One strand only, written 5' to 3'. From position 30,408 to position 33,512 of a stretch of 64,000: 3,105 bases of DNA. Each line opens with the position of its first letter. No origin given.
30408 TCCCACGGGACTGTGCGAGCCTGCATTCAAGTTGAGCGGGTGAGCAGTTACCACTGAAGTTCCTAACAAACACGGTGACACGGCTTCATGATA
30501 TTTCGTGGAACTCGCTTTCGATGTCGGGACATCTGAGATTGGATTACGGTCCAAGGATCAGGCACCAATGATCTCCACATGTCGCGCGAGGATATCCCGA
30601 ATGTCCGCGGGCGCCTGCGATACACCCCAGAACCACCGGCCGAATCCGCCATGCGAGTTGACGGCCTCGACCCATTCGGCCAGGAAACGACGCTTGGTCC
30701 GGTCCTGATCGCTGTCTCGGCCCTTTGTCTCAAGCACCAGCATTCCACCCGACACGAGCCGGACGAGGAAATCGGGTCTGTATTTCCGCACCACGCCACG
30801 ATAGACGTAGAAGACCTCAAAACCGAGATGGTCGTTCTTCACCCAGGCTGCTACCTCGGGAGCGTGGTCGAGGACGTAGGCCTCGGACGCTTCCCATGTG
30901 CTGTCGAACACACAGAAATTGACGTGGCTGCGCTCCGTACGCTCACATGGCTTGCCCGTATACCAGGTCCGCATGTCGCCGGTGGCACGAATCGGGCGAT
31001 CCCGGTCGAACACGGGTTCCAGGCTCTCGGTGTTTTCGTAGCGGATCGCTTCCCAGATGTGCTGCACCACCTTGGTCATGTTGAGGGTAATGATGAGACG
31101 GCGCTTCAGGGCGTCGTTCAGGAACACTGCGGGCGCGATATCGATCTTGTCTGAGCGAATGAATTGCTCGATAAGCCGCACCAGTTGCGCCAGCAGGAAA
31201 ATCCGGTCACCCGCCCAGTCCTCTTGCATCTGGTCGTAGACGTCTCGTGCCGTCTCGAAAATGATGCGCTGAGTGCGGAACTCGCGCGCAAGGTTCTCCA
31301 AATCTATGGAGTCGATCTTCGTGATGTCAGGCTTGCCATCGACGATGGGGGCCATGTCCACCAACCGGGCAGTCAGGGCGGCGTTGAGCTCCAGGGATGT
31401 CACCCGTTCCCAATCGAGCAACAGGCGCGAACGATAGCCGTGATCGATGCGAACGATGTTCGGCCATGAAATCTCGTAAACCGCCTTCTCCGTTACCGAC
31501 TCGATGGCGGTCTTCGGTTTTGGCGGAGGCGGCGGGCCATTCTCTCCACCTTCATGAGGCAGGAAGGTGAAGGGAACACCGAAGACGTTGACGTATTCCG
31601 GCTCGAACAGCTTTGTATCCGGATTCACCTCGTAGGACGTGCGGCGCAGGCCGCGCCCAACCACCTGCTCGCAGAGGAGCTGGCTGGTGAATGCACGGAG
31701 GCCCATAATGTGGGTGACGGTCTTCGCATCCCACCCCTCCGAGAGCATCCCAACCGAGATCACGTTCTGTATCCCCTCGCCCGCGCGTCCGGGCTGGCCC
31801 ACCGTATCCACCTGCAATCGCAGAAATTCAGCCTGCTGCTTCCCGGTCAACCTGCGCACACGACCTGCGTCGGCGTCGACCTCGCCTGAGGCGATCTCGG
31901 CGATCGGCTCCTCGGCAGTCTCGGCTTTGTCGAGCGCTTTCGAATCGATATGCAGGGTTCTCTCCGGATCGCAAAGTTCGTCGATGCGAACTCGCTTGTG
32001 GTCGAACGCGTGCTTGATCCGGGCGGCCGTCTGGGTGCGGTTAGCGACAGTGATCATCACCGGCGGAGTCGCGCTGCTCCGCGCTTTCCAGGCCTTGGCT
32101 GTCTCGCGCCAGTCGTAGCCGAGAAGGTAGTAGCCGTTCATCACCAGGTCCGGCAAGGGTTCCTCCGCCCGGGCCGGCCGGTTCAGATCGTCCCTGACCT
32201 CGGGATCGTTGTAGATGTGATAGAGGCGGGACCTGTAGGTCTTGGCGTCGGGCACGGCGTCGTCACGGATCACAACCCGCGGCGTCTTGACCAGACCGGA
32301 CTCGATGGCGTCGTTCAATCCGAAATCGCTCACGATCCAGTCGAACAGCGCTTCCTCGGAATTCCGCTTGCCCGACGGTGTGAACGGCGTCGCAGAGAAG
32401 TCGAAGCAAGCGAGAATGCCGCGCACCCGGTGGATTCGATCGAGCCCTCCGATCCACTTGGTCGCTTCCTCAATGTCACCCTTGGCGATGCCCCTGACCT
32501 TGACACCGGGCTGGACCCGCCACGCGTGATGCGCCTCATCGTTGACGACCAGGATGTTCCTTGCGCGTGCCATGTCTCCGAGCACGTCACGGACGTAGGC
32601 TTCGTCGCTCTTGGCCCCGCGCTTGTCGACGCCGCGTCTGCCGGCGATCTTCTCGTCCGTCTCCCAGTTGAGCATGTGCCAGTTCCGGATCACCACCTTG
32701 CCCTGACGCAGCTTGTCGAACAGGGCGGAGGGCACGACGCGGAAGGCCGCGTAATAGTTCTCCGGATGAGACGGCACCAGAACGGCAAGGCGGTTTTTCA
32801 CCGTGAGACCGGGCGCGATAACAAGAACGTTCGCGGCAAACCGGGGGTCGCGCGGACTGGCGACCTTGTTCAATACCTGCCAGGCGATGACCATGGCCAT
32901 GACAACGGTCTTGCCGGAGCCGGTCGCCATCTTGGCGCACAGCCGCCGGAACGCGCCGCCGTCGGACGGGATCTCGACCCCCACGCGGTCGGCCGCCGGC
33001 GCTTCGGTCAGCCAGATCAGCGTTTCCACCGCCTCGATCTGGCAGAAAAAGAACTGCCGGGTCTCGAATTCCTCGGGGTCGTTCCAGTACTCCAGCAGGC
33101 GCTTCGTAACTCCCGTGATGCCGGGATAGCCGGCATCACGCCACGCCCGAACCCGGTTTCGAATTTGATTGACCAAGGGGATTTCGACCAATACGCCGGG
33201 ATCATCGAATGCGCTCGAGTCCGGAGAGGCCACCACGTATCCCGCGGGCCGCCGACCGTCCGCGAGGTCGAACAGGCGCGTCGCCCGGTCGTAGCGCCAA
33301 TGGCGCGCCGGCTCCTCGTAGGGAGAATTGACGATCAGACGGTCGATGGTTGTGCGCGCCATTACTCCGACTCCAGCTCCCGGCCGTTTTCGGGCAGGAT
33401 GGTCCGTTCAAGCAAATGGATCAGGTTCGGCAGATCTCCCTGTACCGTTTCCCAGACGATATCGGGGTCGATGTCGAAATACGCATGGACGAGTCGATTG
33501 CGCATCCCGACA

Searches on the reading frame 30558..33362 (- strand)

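Call 62: search_protein_families(library=pfam, proteins=[window:30558-33362:-], max_evalue=0.0001)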
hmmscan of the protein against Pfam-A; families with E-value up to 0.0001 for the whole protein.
window:30558-33362:- (934 aa): 1 family
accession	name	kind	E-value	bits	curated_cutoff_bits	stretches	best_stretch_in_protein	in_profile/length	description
PF04851.21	ResIII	-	1.5e-08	35.1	22.5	1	107-282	7-139/164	Type III restriction enzyme, res subunit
